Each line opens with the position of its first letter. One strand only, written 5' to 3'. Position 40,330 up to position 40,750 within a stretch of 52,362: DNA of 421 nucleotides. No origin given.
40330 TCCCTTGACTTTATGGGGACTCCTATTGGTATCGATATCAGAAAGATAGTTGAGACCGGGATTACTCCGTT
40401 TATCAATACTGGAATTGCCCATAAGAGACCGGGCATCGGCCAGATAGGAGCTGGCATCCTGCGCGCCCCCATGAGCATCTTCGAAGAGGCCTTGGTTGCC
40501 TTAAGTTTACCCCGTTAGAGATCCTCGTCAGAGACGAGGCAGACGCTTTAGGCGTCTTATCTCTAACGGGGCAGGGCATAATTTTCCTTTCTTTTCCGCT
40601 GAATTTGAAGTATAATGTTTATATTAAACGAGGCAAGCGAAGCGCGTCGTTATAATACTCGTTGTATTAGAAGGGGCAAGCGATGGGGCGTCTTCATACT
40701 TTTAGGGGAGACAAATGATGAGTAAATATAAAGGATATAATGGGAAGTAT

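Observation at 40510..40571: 62-nt Y-shaped (three-way junction) element overlapping the stop codons of two unrelated genes, with compensatory base changes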

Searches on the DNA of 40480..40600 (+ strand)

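Call 54: build_rna_model(alignment_id=A1, structure=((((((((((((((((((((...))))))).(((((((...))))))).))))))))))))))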
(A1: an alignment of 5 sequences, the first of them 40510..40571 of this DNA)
Model R1 built from alignment A1 (5 sequences, 62 columns); structure: as given.
model positions 62; base pairs 27; branch points 1; effective number of sequences 2.67; information 0.903 bits per position. Calibrated on 0.2 Mb of random sequence (short: E-values are rough).
structure used (alignment columns):
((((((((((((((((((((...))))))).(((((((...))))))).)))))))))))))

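Call 56: search_with_rna_model(model_id=R1, sources=[window, L001, L002, L003, L004, L005, L006, L007, L008, L009, L010, L011, L012, L013, L014, L015, L016, L017, L018, L019, L020, L021, L022, L023, L024, L025, L026, L027, L028, L029, L030, L031, L032, L033, L034, L035, L036, L037, L038, L039, L040, L041, L042, L043, L044, L045, L046, L047, L048, L049, L050, L051, L052, L053, L054, L055, L056, L057, L058, L059, L060, L061, L062, L063, L064, L065, L066, L067, L068, L069, L070, L071, L072, L073, L074, L075, L076, L077, L078, L079, L080, L081, L082, L083, L084, L085, L086, L087, L088, L089, L090, L091, L092, L093, L094, L095, L096, L097, L098, L099], max_evalue=0.001, make_alignment=true)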
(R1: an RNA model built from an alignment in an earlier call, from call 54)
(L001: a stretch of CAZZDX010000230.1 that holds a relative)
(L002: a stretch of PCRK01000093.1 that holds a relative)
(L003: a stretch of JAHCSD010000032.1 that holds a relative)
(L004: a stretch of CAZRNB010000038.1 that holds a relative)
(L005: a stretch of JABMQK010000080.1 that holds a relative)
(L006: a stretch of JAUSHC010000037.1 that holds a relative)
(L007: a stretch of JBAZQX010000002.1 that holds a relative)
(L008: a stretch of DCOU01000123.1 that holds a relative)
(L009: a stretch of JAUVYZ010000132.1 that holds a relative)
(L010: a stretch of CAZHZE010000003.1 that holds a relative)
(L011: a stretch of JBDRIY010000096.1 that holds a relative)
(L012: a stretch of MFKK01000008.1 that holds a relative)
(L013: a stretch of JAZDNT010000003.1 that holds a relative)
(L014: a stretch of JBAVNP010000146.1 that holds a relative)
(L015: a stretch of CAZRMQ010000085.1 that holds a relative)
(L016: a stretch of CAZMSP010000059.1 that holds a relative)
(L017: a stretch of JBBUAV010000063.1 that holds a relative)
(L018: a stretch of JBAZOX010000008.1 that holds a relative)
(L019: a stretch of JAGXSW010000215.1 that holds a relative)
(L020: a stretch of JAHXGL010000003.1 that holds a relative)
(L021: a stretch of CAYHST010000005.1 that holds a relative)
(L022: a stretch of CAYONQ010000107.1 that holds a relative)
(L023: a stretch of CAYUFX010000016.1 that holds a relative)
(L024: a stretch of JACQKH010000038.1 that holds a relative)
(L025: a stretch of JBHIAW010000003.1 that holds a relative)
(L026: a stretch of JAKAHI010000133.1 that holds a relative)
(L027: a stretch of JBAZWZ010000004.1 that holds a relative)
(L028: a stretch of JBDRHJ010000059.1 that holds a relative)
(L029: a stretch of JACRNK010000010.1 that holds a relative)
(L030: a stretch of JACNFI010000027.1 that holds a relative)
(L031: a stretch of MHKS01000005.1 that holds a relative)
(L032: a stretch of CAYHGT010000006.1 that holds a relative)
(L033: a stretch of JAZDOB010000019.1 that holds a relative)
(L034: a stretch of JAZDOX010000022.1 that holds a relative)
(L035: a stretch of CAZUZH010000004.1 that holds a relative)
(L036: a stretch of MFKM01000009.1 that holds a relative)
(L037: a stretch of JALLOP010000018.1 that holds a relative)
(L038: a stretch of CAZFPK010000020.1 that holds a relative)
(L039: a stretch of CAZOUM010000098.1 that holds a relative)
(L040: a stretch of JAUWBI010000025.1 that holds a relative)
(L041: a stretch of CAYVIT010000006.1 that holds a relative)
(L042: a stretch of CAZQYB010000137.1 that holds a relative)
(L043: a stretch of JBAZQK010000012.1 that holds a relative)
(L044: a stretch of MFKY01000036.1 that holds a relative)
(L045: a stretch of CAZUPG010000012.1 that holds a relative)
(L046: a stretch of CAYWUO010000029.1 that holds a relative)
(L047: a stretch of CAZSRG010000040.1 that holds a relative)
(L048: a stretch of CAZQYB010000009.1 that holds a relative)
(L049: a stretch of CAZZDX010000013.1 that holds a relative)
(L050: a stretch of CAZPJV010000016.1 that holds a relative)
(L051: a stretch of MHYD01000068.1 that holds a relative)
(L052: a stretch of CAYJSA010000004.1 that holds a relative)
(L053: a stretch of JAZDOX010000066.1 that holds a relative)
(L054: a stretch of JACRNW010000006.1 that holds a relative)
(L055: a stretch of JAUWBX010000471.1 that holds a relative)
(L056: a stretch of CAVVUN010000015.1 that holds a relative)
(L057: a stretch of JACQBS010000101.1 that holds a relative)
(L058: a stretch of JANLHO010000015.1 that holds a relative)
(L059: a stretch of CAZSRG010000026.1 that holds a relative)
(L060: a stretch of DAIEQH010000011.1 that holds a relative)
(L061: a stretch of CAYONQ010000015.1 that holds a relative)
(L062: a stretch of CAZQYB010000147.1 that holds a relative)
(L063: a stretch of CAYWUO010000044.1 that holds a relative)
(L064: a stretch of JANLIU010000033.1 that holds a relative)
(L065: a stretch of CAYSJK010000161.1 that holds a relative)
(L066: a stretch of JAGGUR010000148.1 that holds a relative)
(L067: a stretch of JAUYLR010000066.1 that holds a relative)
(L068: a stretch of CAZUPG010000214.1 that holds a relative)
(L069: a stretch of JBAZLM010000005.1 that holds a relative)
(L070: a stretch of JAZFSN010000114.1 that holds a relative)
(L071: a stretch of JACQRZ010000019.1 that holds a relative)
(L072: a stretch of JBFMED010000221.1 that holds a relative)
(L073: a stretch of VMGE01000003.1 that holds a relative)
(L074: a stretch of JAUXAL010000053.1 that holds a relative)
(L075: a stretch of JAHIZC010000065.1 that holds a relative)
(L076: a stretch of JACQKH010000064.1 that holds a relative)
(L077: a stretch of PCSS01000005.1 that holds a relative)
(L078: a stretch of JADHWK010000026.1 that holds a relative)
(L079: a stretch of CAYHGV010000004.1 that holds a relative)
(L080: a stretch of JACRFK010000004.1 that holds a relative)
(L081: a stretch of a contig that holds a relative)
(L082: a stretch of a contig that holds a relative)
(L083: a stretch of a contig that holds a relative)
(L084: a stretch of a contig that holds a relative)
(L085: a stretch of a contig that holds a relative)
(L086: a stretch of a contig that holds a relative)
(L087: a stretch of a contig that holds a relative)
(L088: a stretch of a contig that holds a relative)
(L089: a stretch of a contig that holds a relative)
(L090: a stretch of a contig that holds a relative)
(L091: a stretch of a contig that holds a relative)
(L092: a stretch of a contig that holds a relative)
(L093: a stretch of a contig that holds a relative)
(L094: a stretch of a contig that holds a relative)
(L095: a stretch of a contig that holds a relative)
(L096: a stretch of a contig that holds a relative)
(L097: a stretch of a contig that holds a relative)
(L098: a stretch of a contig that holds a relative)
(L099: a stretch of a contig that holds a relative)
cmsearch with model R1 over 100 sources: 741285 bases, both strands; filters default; matches with E-value up to 0.001: 210.
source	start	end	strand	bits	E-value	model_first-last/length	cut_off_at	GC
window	40510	40571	+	87.8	1.4e-20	1-62/62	no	0.56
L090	4478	4539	+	86.7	2.8e-20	1-62/62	no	0.69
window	51345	51406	+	82.2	4.9e-19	1-62/62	no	0.65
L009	1231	1292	+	77.1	1.2e-17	1-62/62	no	0.55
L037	1304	1368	-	67.5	5.3e-15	1-62/62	no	0.57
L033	1178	1239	-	67.3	5.7e-15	1-62/62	no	0.47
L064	5707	5771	+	65.7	1.6e-14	1-62/62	no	0.57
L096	1081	1145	-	58.8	1.3e-12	1-62/62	no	0.58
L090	4478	4539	-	58.6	1.4e-12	1-62/62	no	0.69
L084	5466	5530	+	57.9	2.2e-12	1-62/62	no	0.65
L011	7599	7654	+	57.4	3.1e-12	1-62/62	no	0.68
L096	1081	1145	+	56.9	4.2e-12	1-62/62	no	0.58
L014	1508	1572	-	55.7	9.3e-12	1-62/62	no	0.57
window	40510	40571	-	55.2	1.2e-11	1-62/62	no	0.56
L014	1508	1572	+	55.2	1.3e-11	1-62/62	no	0.57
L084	5466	5530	-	55.1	1.3e-11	1-62/62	no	0.65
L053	1140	1204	+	53.8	2.9e-11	1-62/62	no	0.49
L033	1178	1239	+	52.1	9e-11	1-62/62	no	0.47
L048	3080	3143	-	51.4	1.3e-10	1-62/62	no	0.64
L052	5613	5678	-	48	1.1e-09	1-62/62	no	0.47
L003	3151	3197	+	46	4e-09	1-62/62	no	0.66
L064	5707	5771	-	45.7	5e-09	1-62/62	no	0.57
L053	1140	1204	-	45.3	6.2e-09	1-62/62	no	0.49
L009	1231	1292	-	45.2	6.7e-09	1-62/62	no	0.55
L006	1850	1917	+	44.7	9.4e-09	1-62/62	no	0.63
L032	1173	1241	+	44.2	1.3e-08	1-62/62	no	0.68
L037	1304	1368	+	44.2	1.3e-08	1-62/62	no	0.57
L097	2607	2675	+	43.3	2.3e-08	1-62/62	no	0.64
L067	3442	3509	+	42.9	3e-08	1-62/62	no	0.72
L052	5613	5678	+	41.4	7.4e-08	1-62/62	no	0.47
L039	2177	2235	-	40.8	1.1e-07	1-62/62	no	0.53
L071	5433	5497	-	39.9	1.9e-07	1-62/62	no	0.65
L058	3731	3795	-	39.6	2.3e-07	1-62/62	no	0.65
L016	2807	2886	-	38.9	3.7e-07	1-62/62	no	0.61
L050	1643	1721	-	38.6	4.4e-07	1-62/62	no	0.35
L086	4798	4857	+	37.6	8.4e-07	1-62/62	no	0.52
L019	5122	5161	+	37.5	8.9e-07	1-62/62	no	0.45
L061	1102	1157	+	37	1.2e-06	1-62/62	no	0.57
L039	2177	2235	+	37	1.2e-06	1-62/62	no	0.53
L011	7599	7654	-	36.8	1.3e-06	1-62/62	no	0.68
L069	4105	4157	+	36.6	1.5e-06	1-62/62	no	0.38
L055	2014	2066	-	36.6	1.6e-06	1-62/62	no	0.49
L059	3198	3262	-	36.4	1.8e-06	1-62/62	no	0.46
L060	926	975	+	36.3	1.8e-06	1-62/62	no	0.7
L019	7186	7257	-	36.1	2.2e-06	1-62/62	no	0.54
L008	7826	7878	+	36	2.2e-06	1-62/62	no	0.4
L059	3198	3262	+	36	2.2e-06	1-62/62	no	0.46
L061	1102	1157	-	35.4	3.4e-06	1-62/62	no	0.57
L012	2942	3021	+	35.3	3.5e-06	1-62/62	no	0.56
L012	3026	3105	+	35.3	3.5e-06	1-62/62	no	0.56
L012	6121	6200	+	35.3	3.6e-06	1-62/62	no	0.55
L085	3195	3247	+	35.1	3.9e-06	1-62/62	no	0.43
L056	1116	1177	+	35.1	3.9e-06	1-62/62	no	0.5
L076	1738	1806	-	35.1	4e-06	1-62/62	no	0.36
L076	1738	1806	+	35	4.2e-06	1-62/62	no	0.36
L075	725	777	+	35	4.3e-06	1-62/62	no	0.42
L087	3549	3601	+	34.8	4.7e-06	1-62/62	no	0.47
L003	3151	3197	-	34.8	4.9e-06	1-62/62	no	0.66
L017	3104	3174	-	34.7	5e-06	1-62/62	no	0.69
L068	3204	3262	-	34.7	5.2e-06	1-62/62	no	0.51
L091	3279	3331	-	34.6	5.4e-06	1-62/62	no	0.55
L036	2206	2237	-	34.5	5.7e-06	1-62/62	no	0.44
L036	2206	2237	+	34.5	5.7e-06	1-62/62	no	0.44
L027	7077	7126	-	34.5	5.9e-06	1-62/62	no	0.68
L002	1455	1507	+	34.4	6.2e-06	1-62/62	no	0.43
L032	1173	1241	-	34.1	7.3e-06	1-62/62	no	0.68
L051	680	741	+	34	7.8e-06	1-62/62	no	0.47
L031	874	941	+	33.9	8.5e-06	1-62/62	no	0.35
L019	5122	5161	-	33.9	8.5e-06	1-62/62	no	0.45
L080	532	643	+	33.9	8.7e-06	1-62/62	no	0.52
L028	5080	5132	-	33.9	8.8e-06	1-62/62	no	0.45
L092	1087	1137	+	33.7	9.9e-06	1-62/62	no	0.45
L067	3442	3509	-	33.6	1e-05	1-62/62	no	0.72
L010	7007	7086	+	33.5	1.1e-05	1-62/62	no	0.31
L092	1087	1137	-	33.3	1.2e-05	1-62/62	no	0.45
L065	3853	3920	-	33.3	1.2e-05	1-62/62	no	0.53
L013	3564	3632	-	33.3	1.2e-05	1-62/62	no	0.52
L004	2014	2081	+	33.3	1.3e-05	1-62/62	no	0.4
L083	6069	6145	+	33.2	1.3e-05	1-62/62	no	0.34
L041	1049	1107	+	33.2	1.3e-05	1-62/62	no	0.39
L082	2309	2366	+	33.2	1.3e-05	1-62/62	no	0.4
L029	3579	3656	+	33.2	1.3e-05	1-62/62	no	0.44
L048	3080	3143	+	33.1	1.4e-05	1-62/62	no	0.64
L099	6932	6990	+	33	1.5e-05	1-62/62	no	0.58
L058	3731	3795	+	33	1.5e-05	1-62/62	no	0.65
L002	1455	1507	-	33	1.5e-05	1-62/62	no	0.43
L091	3279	3331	+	33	1.6e-05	1-62/62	no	0.55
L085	3195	3247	-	32.9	1.6e-05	1-62/62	no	0.43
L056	1116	1177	-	32.8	1.7e-05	1-62/62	no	0.5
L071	5433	5497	+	32.8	1.7e-05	1-62/62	no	0.65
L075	725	777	-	32.8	1.7e-05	1-62/62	no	0.42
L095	7724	7785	+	32.7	1.8e-05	1-62/62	no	0.58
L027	7077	7126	+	32.7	1.8e-05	1-62/62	no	0.68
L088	2236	2288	+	32.7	1.9e-05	1-62/62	no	0.43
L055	2014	2066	+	32.6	1.9e-05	1-62/62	no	0.49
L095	7724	7785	-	32.6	1.9e-05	1-62/62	no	0.58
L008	7826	7878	-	32.6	1.9e-05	1-62/62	no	0.4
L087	3549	3601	-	32.6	2e-05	1-62/62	no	0.47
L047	6559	6587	+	32.5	2e-05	1-62/62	no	0.45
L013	3564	3632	+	32.5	2e-05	1-62/62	no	0.52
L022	5932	5990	-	32.5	2.1e-05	1-62/62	no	0.37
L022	5932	5990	+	32.4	2.2e-05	1-62/62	no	0.37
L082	2309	2366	-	32.4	2.2e-05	1-62/62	no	0.4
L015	8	67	+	32.3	2.4e-05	1-62/62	no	0.53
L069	4105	4157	-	32.3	2.4e-05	1-62/62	no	0.38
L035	4769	4832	-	32.2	2.4e-05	1-62/62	no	0.36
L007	2687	2757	+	32.2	2.5e-05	1-62/62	no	0.46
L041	1049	1107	-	32.1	2.6e-05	1-62/62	no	0.39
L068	3204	3262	+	32.1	2.6e-05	1-62/62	no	0.51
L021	1489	1583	+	32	2.8e-05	1-62/62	no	0.57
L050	1643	1721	+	32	2.8e-05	1-62/62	no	0.35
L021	1795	1851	+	31.9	3.1e-05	1-62/62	no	0.47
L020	1343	1408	+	31.8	3.1e-05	1-62/62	no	0.33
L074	3267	3325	+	31.8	3.2e-05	1-62/62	no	0.46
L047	6559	6587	-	31.8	3.2e-05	1-62/62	no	0.45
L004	2014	2081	-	31.8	3.2e-05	1-62/62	no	0.4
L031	874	941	-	31.8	3.3e-05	1-62/62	no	0.35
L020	1343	1408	-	31.7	3.5e-05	1-62/62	no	0.33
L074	3267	3325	-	31.7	3.5e-05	1-62/62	no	0.46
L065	3853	3920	+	31.6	3.6e-05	1-62/62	no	0.53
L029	3579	3656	-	31.6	3.7e-05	1-62/62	no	0.44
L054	6014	6091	-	31.5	3.8e-05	1-62/62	no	0.37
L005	3902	3970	-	31.5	3.8e-05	1-62/62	no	0.48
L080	433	511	+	31.5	3.9e-05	1-62/62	no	0.42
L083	6069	6145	-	31.5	3.9e-05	1-62/62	no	0.34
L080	433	511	-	31.4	4.1e-05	1-62/62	no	0.42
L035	4769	4832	+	31.1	5.1e-05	1-62/62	no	0.36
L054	6014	6091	+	31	5.4e-05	1-62/62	no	0.37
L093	1388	1467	+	30.9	5.6e-05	1-62/62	no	0.31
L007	2687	2757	-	30.9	5.7e-05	1-62/62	no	0.46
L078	1281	1360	+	30.9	5.8e-05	1-62/62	no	0.39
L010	7007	7086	-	30.8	5.9e-05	1-62/62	no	0.31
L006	1850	1917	-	30.8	6e-05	1-62/62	no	0.63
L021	1795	1851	-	30.8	6.1e-05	1-62/62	no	0.47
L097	2607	2675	-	30.8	6.2e-05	1-62/62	no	0.64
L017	3104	3174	+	30.7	6.4e-05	1-62/62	no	0.69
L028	5080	5132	+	30.6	6.8e-05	1-62/62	no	0.45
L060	926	975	-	30.6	7e-05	1-62/62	no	0.7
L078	1281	1360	-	30.6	7e-05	1-62/62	no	0.39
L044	7260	7338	-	30.5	7.3e-05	1-62/62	no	0.38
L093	1388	1467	-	30.5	7.5e-05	1-62/62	no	0.31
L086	4798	4857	-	30.4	7.7e-05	1-62/62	no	0.52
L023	21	82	+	30.3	8.3e-05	1-62/62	no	0.4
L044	7260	7338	+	30.3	8.4e-05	1-62/62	no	0.38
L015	8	67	-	30.2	8.8e-05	1-62/62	no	0.53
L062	1877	1935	-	30.2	9e-05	1-62/62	no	0.37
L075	799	847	+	30.1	9.4e-05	1-62/62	no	0.47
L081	1450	1528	-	30.1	9.7e-05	1-62/62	no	0.42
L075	799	847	-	29.8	0.00011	1-62/62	no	0.47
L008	3636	3688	+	29.7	0.00012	1-62/62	no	0.42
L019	7186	7257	+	29.6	0.00013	1-62/62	no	0.54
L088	2236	2288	-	29.6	0.00013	1-62/62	no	0.43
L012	2942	3021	-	29.5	0.00014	1-62/62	no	0.56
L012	3026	3105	-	29.5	0.00014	1-62/62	no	0.56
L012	6121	6200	-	29.4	0.00014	1-62/62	no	0.55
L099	6932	6990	-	29.4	0.00015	1-62/62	no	0.58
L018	724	781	-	29.4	0.00015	1-62/62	no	0.57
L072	2296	2325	+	29.4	0.00015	1-62/62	no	0.5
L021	1489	1583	-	29.3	0.00015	1-62/62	no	0.57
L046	7749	7814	+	29.3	0.00016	1-62/62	no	0.44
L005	3902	3970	+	29.3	0.00016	1-62/62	no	0.48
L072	2296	2325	-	29.1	0.00017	1-62/62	no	0.5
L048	3287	3324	+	29.1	0.00018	1-62/62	no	0.58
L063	2379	2416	-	29.1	0.00018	1-62/62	no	0.45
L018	724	781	+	29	0.00018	1-62/62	no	0.57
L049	976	1038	-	29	0.00018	1-62/62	no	0.3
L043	153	230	+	29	0.00019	1-62/62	no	0.36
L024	707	784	-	29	0.00019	1-62/62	no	0.5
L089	1257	1314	+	29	0.00019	1-62/62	no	0.26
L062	1877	1935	+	28.9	0.0002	1-62/62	no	0.37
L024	707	784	+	28.9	0.0002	1-62/62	no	0.5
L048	3287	3324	-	28.9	0.00021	1-62/62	no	0.58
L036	6067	6135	-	28.8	0.00021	1-62/62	no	0.36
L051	680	741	-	28.8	0.00021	1-62/62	no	0.47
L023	21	82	-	28.8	0.00022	1-62/62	no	0.4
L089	1257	1314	-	28.7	0.00023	1-62/62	no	0.26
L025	524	587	+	28.7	0.00024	1-62/62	no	0.38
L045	2792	2871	+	28.6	0.00024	1-62/62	no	0.52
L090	6546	6595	-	28.6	0.00024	1-62/62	no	0.48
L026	1230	1307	+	28.4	0.00027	1-62/62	no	0.36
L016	2807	2886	+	28.4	0.00027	1-62/62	no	0.61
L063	2379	2416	+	28.4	0.00028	1-62/62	no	0.45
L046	7749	7814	-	28.3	0.00029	1-62/62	no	0.44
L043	153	230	-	28.3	0.00029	1-62/62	no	0.36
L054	261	374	+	28.2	0.00031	1-62/62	no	0.46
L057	4290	4351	+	28.2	0.00032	1-62/62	no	0.35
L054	261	374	-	28.1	0.00033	1-62/62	no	0.46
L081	1450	1528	+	28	0.00034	1-62/62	no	0.42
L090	6546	6595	+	28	0.00036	1-62/62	no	0.48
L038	816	875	+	27.9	0.00037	1-62/62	no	0.33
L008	3636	3688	-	27.8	0.00039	1-62/62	no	0.42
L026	1230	1307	-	27.7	0.00043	1-62/62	no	0.36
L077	6870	6928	+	27.6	0.00045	1-62/62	no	0.31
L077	7027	7088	+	27.6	0.00046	1-62/62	no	0.26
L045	2792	2871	-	27.3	0.00054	1-62/62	no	0.52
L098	485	543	+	27.3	0.00054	1-62/62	no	0.51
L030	93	155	-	27.1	0.00063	1-62/62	no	0.33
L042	5294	5355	+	27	0.00069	1-62/62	no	0.53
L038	816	875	-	27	0.00069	1-62/62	no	0.33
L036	6067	6135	+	26.9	0.00073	1-62/62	no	0.36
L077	6870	6928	-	26.8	0.00074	1-62/62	no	0.31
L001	5088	5148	-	26.8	0.00075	1-62/62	no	0.26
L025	524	587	-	26.7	0.00081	1-62/62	no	0.38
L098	485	543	-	26.7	0.00082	1-62/62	no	0.51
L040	7083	7141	-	26.6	0.00088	1-62/62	no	0.47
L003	4198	4246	+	26.5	0.00092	1-62/62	no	0.55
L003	6974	7022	+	26.5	0.00092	1-62/62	no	0.55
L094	3506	3569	-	26.4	0.00095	1-62/62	no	0.34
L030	93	155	+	26.4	0.001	1-62/62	no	0.33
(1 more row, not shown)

Alignment A2: 150 matches aligned to the model, 200 columns, each read 5' to 3' on its own strand. Consensus structure (alignment columns), stored with it:
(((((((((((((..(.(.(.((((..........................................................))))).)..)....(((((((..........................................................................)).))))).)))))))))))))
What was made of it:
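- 40510..40571 (.): Copy 1 of the element (62 nt, Y-shaped subfamily), between the AllG/DUF1116 gene and the aldehyde:ferredoxin oxidoreductase gene. It is the best match to the covariance model R1, at 87.8 bits (call 56).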

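Call 73: search_rna_families(source=window, start=40480, end=40600, threshold=evalue, max_evalue=10)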
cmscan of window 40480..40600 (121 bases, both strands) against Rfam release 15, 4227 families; matches with E-value up to 10: 5.
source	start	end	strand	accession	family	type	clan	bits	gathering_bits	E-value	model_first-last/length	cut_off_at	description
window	40506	40575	+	RF03356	mir-4782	Gene; miRNA;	-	18.5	100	0.26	1-79/79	no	mir-4782 microRNA precursor family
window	40504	40583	-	RF04144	MIR9783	Gene; miRNA;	-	15.7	100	0.99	1-95/95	no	MIR9783 microRNA precursor family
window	40508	40573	-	RF01001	mir-609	Gene; miRNA;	-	13.1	98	4.7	1-92/92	no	mir-609 microRNA precursor family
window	40542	40596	+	RF02676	Esr41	Gene; sRNA;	-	12.6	102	2.8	1-74/74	no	Enterohemorrhagic E. coli sRNA 41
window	40514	40600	-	RF02789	snoTBR12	Gene; snRNA; snoRNA; CD-box;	-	12.2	77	6.5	33-101/101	5'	Small nucleolar RNA TBR12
